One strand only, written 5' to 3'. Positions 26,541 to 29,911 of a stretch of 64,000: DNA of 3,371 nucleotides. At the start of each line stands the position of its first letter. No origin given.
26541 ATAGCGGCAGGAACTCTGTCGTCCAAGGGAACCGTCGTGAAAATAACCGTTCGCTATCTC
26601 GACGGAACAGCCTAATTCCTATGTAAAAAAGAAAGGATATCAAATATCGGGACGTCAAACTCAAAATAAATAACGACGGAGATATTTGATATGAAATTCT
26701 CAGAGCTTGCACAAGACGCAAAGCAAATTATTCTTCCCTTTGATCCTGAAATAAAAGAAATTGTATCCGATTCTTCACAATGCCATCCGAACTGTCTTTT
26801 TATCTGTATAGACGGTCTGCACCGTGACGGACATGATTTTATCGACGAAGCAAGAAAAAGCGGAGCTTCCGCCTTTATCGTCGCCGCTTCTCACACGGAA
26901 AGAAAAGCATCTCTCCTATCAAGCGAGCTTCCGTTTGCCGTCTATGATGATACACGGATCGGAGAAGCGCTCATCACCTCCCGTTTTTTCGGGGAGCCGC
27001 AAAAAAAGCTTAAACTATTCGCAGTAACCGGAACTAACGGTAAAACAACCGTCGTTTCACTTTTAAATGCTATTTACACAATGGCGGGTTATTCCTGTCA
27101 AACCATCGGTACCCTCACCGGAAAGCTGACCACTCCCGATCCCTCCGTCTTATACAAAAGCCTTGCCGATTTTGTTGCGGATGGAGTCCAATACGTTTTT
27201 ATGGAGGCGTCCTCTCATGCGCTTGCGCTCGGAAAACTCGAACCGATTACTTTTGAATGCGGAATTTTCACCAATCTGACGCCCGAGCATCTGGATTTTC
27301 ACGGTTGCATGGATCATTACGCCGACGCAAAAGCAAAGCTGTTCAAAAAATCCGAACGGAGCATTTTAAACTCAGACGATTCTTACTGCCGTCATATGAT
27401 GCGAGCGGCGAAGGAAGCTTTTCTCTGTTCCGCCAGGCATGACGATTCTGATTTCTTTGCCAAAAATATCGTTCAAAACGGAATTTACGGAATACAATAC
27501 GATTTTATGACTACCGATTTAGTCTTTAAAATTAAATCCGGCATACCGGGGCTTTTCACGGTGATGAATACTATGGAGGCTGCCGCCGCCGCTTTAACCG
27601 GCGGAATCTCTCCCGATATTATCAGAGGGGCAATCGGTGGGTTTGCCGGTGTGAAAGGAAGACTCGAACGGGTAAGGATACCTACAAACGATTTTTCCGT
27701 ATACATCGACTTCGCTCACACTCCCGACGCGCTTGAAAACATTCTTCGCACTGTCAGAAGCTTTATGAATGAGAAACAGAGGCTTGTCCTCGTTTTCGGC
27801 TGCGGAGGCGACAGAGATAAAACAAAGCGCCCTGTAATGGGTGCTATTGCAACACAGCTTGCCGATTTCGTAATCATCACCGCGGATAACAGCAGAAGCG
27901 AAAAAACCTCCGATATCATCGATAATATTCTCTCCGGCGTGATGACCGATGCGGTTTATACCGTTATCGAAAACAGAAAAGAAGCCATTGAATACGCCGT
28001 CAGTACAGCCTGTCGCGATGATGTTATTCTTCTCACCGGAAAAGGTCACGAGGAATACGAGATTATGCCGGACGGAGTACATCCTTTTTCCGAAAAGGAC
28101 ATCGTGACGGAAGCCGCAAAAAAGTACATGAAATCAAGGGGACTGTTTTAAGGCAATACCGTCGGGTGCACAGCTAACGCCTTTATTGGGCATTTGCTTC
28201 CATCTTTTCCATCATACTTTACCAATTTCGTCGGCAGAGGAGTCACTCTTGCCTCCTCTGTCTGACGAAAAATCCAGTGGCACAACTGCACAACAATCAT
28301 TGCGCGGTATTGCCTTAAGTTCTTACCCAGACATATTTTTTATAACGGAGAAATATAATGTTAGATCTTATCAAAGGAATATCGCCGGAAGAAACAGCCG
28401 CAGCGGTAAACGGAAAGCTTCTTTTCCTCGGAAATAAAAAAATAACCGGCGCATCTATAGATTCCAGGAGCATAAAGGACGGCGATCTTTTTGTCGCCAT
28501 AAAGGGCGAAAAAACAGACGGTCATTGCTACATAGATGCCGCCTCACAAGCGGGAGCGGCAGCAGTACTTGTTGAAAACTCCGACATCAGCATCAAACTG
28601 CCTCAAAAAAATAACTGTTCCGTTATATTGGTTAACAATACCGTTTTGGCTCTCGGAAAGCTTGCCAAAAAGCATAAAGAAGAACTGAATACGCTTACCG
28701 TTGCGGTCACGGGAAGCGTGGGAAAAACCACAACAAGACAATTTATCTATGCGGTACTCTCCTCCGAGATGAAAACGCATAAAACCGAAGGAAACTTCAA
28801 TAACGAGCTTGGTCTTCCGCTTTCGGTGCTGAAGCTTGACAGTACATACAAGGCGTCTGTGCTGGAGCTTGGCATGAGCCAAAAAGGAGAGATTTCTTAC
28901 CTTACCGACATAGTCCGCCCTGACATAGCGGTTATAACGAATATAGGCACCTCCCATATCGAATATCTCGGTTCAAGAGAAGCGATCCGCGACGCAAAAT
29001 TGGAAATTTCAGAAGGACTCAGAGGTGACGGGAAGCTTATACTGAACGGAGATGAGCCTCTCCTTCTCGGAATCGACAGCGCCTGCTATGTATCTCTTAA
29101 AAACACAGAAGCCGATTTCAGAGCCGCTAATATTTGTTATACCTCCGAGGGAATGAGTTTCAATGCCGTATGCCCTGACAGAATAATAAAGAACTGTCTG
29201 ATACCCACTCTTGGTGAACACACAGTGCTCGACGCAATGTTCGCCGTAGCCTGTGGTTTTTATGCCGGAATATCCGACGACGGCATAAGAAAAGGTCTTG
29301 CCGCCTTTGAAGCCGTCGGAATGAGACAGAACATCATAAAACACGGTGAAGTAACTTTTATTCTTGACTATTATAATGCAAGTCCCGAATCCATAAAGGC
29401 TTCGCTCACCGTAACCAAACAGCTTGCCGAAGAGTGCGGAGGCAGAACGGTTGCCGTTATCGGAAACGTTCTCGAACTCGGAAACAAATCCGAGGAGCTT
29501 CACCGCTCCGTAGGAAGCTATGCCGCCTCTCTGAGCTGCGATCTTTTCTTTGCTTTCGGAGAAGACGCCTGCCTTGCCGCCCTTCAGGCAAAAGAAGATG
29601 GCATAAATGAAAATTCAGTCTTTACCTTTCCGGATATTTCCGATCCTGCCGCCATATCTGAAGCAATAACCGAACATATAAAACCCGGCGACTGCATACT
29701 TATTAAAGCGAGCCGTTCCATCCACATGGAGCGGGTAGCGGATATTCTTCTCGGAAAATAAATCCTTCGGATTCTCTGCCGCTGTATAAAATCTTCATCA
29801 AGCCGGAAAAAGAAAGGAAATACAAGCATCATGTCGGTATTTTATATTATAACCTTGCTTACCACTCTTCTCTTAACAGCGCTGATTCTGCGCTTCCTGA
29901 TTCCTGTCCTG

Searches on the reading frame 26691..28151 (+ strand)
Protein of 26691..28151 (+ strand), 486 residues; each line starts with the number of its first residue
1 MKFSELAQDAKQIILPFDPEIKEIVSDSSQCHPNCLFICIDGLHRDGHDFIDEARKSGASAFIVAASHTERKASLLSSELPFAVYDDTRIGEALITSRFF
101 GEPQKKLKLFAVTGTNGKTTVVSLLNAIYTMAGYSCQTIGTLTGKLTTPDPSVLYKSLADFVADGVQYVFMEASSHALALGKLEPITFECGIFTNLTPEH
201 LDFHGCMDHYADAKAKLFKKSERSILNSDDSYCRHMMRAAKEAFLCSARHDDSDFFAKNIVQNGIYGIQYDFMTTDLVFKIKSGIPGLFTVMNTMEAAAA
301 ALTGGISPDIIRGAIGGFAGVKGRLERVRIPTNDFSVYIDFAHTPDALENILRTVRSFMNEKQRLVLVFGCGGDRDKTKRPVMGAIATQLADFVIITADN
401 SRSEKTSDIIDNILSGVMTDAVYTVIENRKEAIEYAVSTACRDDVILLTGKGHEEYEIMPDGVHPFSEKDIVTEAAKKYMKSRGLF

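Call 10: search_protein_families(library=ncbifam, proteins=[window:26691-28151:+])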
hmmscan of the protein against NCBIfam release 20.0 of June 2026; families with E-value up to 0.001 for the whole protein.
window:26691-28151:+ (486 aa): 29 families (the best 25 are shown)
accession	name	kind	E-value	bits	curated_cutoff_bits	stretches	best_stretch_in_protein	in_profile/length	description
NF001126.0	PRK00139.1-4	equivalog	5.4e-139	463.8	373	1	6-478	6-484/486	UDP-N-acetylmuramoyl-L-alanyl-D-glutamate--2,6-diaminopimelate ligase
NF008896.0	PRK11929.1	equivalog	2.6e-130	436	1023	1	21-478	29-500/965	bifunctional UDP-N-acetylmuramoyl-L-alanyl-D-glutamate--2,6-diaminopimelate ligase MurE/UDP-N-acetylmuramoyl-tripeptide--D-alanyl-D-alanine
TIGR01085.1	murE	subfamily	2.6e-130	435.5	257.3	1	19-475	2-470/472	UDP-N-acetylmuramyl-tripeptide synthetase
NF001124.0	PRK00139.1-2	equivalog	4e-128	428.3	476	1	16-480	23-496/500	UDP-N-acetylmuramoyl-L-alanyl-D-glutamate--2,6-diaminopimelate ligase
NF001123.0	PRK00139.1-1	equivalog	1.3e-104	350.6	586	1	20-477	19-490/493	UDP-N-acetylmuramoyl-L-alanyl-D-glutamate--2,6-diaminopimelate ligase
NF010628.0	PRK14022.1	equivalog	1.1e-79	268.4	536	1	17-480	31-481/483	UDP-N-acetylmuramoyl-L-alanyl-D-glutamate--L-lysine ligase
NF001130.0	PRK00139.2-4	equivalog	6.6e-47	160.4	715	1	20-468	30-502/516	UDP-N-acetylmuramoyl-L-alanyl-D-glutamate--2,6-diaminopimelate ligase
NF001129.0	PRK00139.2-3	equivalog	3.2e-38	131.5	762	1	17-472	37-510/517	UDP-N-acetylmuramoyl-L-alanyl-D-glutamate--2,6-diaminopimelate ligase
NF001131.0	PRK00139.2-5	equivalog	1.2e-34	120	1000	1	80-479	82-482/483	UDP-N-acetylmuramoyl-L-alanyl-D-glutamate--2,6-diaminopimelate ligase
NF001127.0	PRK00139.2-1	equivalog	2.3e-33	115.7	997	1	22-472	32-505/520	UDP-N-acetylmuramoyl-L-alanyl-D-glutamate--2,6-diaminopimelate ligase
NF053646.1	pMurD1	equivalog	4.2e-32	111.4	610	1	109-452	111-442/465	pseudomurein biosynthesis peptide ligase pMurD1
TIGR02068.2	cya_phycin_syn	equivalog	1.1e-30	106.4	850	1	89-450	461-848/862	cyanophycin synthetase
TIGR01143.1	murF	subfamily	9.3e-30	103.9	288.6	1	27-370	2-332/418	UDP-N-acetylmuramoyl-tripeptide--D-alanyl-D-alanine ligase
TIGR01082.1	murC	equivalog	7.2e-28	97.8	335.1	1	99-452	92-439/449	UDP-N-acetylmuramate--L-alanine ligase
NF053645.1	pMurC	equivalog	3.2e-27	95.4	560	2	246-412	279-439/492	pseudomurein biosynthesis peptide ligase pMurC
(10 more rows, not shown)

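Call 14: find_encoding_contigs(protein=window:26691-28151:+, flank=3000, max_places=10)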
Protein window:26691-28151:+ (486 aa): 23 contigs read that carry it; 10 places shown.
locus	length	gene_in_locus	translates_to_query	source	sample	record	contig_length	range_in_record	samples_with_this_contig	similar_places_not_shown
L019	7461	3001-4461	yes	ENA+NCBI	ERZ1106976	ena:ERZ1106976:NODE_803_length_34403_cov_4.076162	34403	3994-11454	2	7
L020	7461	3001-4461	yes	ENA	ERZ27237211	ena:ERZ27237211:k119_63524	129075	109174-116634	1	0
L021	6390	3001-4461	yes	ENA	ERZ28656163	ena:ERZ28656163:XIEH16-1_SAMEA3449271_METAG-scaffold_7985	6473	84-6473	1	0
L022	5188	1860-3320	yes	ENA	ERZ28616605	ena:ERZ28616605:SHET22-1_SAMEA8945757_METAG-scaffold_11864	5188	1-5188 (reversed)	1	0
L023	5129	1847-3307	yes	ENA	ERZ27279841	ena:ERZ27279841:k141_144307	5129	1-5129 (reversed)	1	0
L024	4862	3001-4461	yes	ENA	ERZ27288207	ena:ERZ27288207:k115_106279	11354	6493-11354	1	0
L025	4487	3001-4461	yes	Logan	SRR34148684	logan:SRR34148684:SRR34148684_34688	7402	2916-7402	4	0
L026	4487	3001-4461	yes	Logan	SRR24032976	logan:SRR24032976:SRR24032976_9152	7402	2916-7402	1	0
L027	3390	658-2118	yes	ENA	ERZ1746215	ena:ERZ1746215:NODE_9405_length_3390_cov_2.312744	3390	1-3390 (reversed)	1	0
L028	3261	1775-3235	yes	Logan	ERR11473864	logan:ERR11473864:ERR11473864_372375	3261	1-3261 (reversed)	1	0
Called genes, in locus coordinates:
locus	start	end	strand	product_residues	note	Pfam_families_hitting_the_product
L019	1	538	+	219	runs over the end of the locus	PF04977:DivIC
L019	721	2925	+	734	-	PF03717:PBP_dimer, PF00905:Transpeptidase, PF03793:PASTA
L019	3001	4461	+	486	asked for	PF01225:Mur_ligase (weak), PF08245:Mur_ligase_M, PF02875:Mur_ligase_C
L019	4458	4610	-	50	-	-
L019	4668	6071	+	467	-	PF01225:Mur_ligase, PF08245:Mur_ligase_M, PF02875:Mur_ligase_C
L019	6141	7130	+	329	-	PF00953:Glycos_transf_4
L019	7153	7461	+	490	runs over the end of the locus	PF01098:FTSW_RODA_SPOVE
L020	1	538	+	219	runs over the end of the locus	PF04977:DivIC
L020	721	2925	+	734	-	PF03717:PBP_dimer, PF00905:Transpeptidase, PF03793:PASTA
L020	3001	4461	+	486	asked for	PF01225:Mur_ligase (weak), PF08245:Mur_ligase_M, PF02875:Mur_ligase_C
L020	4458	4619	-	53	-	-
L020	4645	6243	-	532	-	PF08245:Mur_ligase_M, PF02875:Mur_ligase_C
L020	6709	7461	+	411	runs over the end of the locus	PF00764:Arginosuc_synth, PF20979:Arginosuc_syn_C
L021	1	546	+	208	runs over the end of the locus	?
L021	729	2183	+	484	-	-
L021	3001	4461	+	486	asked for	PF01225:Mur_ligase (weak), PF08245:Mur_ligase_M, PF02875:Mur_ligase_C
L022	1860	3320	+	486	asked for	PF01225:Mur_ligase (weak), PF08245:Mur_ligase_M, PF02875:Mur_ligase_C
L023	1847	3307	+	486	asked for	PF01225:Mur_ligase (weak), PF08245:Mur_ligase_M, PF02875:Mur_ligase_C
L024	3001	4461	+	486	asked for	PF01225:Mur_ligase (weak), PF08245:Mur_ligase_M, PF02875:Mur_ligase_C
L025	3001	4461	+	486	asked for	PF01225:Mur_ligase (weak), PF08245:Mur_ligase_M, PF02875:Mur_ligase_C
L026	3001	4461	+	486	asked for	PF01225:Mur_ligase (weak), PF08245:Mur_ligase_M, PF02875:Mur_ligase_C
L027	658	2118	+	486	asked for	PF01225:Mur_ligase (weak), PF08245:Mur_ligase_M, PF02875:Mur_ligase_C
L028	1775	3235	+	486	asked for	PF01225:Mur_ligase (weak), PF08245:Mur_ligase_M, PF02875:Mur_ligase_C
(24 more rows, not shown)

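Call 15: find_homologous_proteins(query=window:26691-28151:+, max_evalue=1e-100)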
Query window:26691-28151:+ (486 aa): 1027 proteins with E <= 1e-100 among 8000 candidates; the best 120 are listed.
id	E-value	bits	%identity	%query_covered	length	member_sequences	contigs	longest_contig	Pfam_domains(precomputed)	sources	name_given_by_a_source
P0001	0.0e+0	1085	99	100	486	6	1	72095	PF02875.27,PF08245.19,PF01225.31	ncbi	-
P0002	3.8e-236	802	71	100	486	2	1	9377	PF02875.27,PF08245.19,PF01225.31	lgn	-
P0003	3.4e-231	786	72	100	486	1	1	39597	PF02875.27,PF08245.19,PF01225.31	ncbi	-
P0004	1.1e-228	778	72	99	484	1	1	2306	PF02875.27,PF08245.19,PF01225.31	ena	-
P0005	2.4e-227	773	70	100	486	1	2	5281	PF02875.27,PF08245.19,PF01225.31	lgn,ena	-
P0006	1.7e-217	741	66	100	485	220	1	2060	PF02875.27,PF08245.19,PF01225.31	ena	-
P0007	1.8e-216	737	68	100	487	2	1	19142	PF02875.27,PF08245.19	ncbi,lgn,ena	-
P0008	1.6e-209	715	65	98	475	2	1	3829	PF02875.27,PF08245.19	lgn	-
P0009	2.1e-208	711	67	100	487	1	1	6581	PF02875.27,PF08245.19,PF01225.31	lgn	-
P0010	3.5e-204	697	64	100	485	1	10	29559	PF02875.27,PF08245.19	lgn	-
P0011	4.8e-200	683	63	100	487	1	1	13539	PF02875.27,PF08245.19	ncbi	-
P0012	2.1e-199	681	63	100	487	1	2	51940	PF02875.27,PF08245.19,PF01225.31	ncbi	-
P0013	1.1e-188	646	61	100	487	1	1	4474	PF02875.27,PF08245.19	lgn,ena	-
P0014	1.7e-187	642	60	100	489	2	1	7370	PF02875.27,PF08245.19,PF01225.31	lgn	-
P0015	1.0e-186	639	60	100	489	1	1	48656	PF02875.27,PF08245.19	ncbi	-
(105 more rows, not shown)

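Call 17: find_encoding_contigs(protein=P0001, flank=10000, max_places=6)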
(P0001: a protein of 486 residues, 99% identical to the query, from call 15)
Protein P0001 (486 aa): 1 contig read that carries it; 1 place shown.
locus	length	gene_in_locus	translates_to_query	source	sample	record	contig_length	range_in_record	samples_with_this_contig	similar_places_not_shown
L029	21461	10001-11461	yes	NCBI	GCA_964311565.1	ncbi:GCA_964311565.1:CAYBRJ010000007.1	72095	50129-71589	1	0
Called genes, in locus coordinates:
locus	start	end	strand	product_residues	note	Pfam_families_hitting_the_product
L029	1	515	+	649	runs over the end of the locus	PF04932:Wzy_C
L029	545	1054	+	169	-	PF14221:DUF4330 (weak)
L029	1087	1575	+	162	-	-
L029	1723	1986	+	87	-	PF00381:PTS-HPr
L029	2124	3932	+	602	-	PF01541:GIY-YIG (weak), PF27096:UvrC_M, PF22920:UvrC_RNaseH, PF08459:UvrC_RNaseH_dom, PF00633:HHH (faint), PF12826:HHH_2 (weak), PF14520:HHH_5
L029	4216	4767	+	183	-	PF03602:Cons_hypoth95, PF06325:PrmA (weak), PF05175:MTS (faint)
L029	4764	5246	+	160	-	PF08218:Citrate_ly_lig (weak), PF01467:CTP_transf_like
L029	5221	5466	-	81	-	-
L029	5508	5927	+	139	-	PF02381:MraZ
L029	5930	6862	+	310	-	PF01795:Methyltransf_5, PF13847:Methyltransf_31 (weak)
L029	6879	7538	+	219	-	PF04977:DivIC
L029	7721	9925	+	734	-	PF03717:PBP_dimer, PF00905:Transpeptidase, PF03793:PASTA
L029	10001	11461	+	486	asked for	PF01225:Mur_ligase (weak), PF08245:Mur_ligase_M, PF02875:Mur_ligase_C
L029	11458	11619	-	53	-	-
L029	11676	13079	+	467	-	PF01225:Mur_ligase, PF08245:Mur_ligase_M, PF02875:Mur_ligase_C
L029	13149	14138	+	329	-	PF00953:Glycos_transf_4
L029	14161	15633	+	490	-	PF01098:FTSW_RODA_SPOVE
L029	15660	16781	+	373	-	PF03033:Glyco_transf_28, PF04101:Glyco_tran_28_C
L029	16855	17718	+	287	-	PF08478:POTRA_1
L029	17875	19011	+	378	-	PF00091:Tubulin, PF12327:FtsZ_C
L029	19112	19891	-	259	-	PF02698:DUF218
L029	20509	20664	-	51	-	-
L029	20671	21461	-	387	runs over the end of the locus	PF07508:Recombinase, PF13408:Zn_ribbon_recom, PF14287:DUF4368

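Call 18: find_encoding_contigs(protein=P0003, flank=10000, max_places=4)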
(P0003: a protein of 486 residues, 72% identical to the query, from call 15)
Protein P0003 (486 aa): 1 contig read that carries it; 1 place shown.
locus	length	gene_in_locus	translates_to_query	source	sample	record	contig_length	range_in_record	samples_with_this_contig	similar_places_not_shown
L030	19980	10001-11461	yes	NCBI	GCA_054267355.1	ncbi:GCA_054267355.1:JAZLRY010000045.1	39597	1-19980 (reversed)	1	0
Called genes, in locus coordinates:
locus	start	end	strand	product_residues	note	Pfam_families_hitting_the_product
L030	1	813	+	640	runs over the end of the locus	PF04932:Wzy_C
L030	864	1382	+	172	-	PF14221:DUF4330 (weak)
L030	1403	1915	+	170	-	-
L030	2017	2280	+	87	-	PF00381:PTS-HPr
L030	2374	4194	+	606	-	PF01541:GIY-YIG, PF00633:HHH (faint), PF27096:UvrC_M, PF02151:UVR (weak), PF22920:UvrC_RNaseH, PF08459:UvrC_RNaseH_dom, PF14520:HHH_5, PF12826:HHH_2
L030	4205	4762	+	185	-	PF03602:Cons_hypoth95, PF02086:MethyltransfD12 (faint)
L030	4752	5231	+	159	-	PF08218:Citrate_ly_lig (faint), PF01467:CTP_transf_like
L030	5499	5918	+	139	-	PF02381:MraZ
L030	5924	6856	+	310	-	PF01795:Methyltransf_5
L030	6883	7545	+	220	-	PF04977:DivIC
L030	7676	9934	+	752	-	PF03717:PBP_dimer, PF00905:Transpeptidase, PF03793:PASTA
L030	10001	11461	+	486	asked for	PF01225:Mur_ligase (weak), PF08245:Mur_ligase_M, PF02875:Mur_ligase_C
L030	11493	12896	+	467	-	PF01225:Mur_ligase, PF08245:Mur_ligase_M, PF02875:Mur_ligase_C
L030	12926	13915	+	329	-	PF10555:MraY_sig1 (weak), PF00953:Glycos_transf_4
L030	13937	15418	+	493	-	PF01098:FTSW_RODA_SPOVE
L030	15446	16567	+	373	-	PF03033:Glyco_transf_28, PF04101:Glyco_tran_28_C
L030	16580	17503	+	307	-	PF08478:POTRA_1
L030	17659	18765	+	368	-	PF00091:Tubulin, PF12327:FtsZ_C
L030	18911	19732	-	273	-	PF01464:SLT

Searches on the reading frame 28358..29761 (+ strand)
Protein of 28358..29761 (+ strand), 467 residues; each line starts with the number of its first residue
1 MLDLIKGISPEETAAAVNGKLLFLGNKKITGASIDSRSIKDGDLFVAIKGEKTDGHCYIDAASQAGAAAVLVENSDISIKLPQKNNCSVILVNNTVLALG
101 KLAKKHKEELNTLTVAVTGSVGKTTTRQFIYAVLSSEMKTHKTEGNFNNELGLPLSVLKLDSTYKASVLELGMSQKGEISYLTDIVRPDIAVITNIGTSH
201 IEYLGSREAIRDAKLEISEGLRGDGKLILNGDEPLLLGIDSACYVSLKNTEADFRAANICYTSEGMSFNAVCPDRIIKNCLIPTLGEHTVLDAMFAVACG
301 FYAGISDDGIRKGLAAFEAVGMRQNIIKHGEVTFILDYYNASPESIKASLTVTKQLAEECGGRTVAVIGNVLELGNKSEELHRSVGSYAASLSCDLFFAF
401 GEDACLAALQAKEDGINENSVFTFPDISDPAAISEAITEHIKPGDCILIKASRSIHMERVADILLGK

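Call 10: search_protein_families(library=ncbifam, proteins=[window:28358-29761:+])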
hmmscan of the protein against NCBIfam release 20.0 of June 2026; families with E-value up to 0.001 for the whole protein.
window:28358-29761:+ (467 aa): 25 families
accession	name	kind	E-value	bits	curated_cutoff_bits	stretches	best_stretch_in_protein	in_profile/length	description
TIGR01143.1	murF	subfamily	2.6e-118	395.6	288.6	1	34-464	1-418/418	UDP-N-acetylmuramoyl-tripeptide--D-alanyl-D-alanine ligase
NF008896.0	PRK11929.1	equivalog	1.6e-109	367.2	1023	1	13-464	509-956/965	bifunctional UDP-N-acetylmuramoyl-L-alanyl-D-glutamate--2,6-diaminopimelate ligase MurE/UDP-N-acetylmuramoyl-tripeptide--D-alanyl-D-alanine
NF008041.0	PRK10773.1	equivalog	1e-72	245.3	551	1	16-464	12-447/453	UDP-N-acetylmuramoyl-tripeptide--D-alanyl-D-alanine ligase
NF010693.0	PRK14093.1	equivalog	1e-71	242.1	544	1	11-463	10-463/479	UDP-N-acetylmuramoylalanyl-D-glutamyl-2,6-diaminopimelate--D-alanyl-D-alanine ligase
NF008897.0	PRK11930.1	equivalog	1.3e-60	205.4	804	1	17-464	12-453/822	bifunctional UDP-N-acetylmuramoyl-tripeptide:D-alanyl-D-alanine ligase/alanine racemase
NF001126.0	PRK00139.1-4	equivalog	5.3e-36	124.2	373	2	25-139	19-131/486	UDP-N-acetylmuramoyl-L-alanyl-D-glutamate--2,6-diaminopimelate ligase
TIGR01085.1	murE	subfamily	3.9e-31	108.5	257.3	2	27-137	2-110/472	UDP-N-acetylmuramyl-tripeptide synthetase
NF001124.0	PRK00139.1-2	equivalog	1.1e-30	106.9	476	2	25-136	24-133/500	UDP-N-acetylmuramoyl-L-alanyl-D-glutamate--2,6-diaminopimelate ligase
NF001123.0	PRK00139.1-1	equivalog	9.5e-27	93.8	586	1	26-369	17-383/493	UDP-N-acetylmuramoyl-L-alanyl-D-glutamate--2,6-diaminopimelate ligase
TIGR01082.1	murC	equivalog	1.6e-24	86.8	335.1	1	113-368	101-352/449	UDP-N-acetylmuramate--L-alanine ligase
NF053648.1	pMurE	equivalog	4.8e-21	75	600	2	180-357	182-352/464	pseudomurein biosynthesis peptide ligase pMurE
TIGR01087.1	murD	equivalog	1.3e-17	64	211.95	1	111-354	103-339/441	UDP-N-acetylmuramoyl-L-alanine--D-glutamate ligase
NF053645.1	pMurC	equivalog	1.5e-17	63.5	560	2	96-241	88-232/492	pseudomurein biosynthesis peptide ligase pMurC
NF010628.0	PRK14022.1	equivalog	2.3e-13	49.7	536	1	26-387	32-389/483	UDP-N-acetylmuramoyl-L-alanyl-D-glutamate--L-lysine ligase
TIGR02068.2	cya_phycin_syn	equivalog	1.6e-11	43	850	1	188-392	565-784/862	cyanophycin synthetase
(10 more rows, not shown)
